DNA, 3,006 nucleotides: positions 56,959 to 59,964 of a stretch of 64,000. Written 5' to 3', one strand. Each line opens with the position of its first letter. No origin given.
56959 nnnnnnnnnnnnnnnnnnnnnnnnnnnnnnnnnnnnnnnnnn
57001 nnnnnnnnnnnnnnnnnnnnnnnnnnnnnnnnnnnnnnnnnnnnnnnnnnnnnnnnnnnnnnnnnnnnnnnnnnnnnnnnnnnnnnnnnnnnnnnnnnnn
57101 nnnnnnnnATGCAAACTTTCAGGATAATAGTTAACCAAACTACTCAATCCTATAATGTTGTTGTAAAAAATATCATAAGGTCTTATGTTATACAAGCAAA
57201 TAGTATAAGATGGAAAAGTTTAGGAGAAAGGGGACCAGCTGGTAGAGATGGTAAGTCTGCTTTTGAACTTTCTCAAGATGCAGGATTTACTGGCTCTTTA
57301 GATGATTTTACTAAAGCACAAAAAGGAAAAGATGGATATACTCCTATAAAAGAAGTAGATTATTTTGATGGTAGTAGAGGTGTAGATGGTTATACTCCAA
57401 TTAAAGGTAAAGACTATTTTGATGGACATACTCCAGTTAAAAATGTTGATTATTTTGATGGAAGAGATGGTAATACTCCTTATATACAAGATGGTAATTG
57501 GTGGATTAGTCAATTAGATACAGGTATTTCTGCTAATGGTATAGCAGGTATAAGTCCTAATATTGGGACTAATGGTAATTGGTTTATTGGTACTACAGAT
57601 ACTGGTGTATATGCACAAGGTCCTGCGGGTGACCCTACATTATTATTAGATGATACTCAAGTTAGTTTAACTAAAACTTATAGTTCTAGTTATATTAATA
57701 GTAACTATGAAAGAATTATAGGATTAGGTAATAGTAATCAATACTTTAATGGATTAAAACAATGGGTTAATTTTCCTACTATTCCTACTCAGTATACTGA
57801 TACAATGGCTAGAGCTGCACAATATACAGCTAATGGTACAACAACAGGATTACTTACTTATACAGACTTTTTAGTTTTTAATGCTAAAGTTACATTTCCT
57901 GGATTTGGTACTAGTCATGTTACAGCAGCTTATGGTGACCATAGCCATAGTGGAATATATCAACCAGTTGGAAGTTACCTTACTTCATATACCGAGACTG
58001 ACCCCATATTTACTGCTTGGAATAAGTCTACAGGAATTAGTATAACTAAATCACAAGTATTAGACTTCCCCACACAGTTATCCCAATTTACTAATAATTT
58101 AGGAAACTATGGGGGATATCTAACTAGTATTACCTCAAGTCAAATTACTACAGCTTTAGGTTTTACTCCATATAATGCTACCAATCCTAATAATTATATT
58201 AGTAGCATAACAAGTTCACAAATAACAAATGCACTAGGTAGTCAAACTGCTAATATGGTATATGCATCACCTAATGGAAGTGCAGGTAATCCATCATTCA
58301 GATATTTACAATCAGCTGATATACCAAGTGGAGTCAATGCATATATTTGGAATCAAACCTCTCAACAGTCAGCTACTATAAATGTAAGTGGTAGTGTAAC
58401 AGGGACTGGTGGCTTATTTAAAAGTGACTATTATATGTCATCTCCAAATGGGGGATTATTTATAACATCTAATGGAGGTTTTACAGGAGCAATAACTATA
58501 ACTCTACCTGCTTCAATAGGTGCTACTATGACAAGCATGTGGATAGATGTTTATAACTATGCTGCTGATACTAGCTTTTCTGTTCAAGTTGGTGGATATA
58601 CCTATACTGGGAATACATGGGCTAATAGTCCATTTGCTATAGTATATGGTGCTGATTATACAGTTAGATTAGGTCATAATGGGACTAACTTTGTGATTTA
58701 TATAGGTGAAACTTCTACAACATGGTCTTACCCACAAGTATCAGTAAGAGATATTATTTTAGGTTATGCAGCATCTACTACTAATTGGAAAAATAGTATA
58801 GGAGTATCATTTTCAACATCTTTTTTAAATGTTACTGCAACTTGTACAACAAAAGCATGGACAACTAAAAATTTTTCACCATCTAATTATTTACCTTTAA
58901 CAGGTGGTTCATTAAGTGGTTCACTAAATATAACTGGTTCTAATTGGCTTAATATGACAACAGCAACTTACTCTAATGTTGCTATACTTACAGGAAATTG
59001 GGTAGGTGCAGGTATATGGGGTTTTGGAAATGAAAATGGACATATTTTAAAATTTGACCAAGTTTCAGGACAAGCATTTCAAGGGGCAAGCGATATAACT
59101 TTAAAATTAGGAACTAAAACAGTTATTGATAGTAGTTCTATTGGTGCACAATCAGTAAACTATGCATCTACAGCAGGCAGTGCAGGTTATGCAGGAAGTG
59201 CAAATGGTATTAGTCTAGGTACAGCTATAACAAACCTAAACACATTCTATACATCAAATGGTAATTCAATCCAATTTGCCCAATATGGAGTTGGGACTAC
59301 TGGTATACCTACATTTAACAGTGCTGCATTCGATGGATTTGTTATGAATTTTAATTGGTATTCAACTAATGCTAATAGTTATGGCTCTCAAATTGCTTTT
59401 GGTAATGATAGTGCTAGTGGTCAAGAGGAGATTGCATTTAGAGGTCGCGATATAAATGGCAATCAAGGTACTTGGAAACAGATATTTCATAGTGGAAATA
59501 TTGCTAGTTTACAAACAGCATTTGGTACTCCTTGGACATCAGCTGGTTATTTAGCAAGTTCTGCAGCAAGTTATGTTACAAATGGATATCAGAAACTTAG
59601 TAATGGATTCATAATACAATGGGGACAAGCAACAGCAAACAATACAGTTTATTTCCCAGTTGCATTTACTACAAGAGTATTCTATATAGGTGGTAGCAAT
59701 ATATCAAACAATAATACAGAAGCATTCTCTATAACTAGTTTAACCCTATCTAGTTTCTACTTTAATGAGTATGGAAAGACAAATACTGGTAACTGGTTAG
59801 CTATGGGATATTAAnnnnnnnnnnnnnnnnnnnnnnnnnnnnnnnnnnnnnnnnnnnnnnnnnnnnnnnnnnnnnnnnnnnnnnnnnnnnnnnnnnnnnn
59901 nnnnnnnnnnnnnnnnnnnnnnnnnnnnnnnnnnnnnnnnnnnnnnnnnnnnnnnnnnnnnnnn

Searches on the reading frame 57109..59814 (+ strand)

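Call 51: search_protein_families(library=pfam, proteins=[window:57109-59814:+], max_evalue=0.01)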
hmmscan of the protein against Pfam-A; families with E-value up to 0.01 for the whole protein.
window:57109-59814:+ (901 aa): 1 family
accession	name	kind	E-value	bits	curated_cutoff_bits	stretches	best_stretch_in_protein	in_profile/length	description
PF21882.2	Gp53-like_C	-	8.3e-11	42.7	24.9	1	829-901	1-84/84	Putative tail fiber protein gp53-like, C-terminal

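Call 52: search_protein_families(library=phrogs, proteins=[window:57109-59814:+], max_evalue=0.00001)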
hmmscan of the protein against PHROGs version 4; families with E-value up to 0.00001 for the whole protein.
window:57109-59814:+ (901 aa): 1 family
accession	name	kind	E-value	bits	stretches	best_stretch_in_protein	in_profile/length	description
phrog_1396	-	tail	2.5e-08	34.5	1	715-901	165-341/504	tail fiber protein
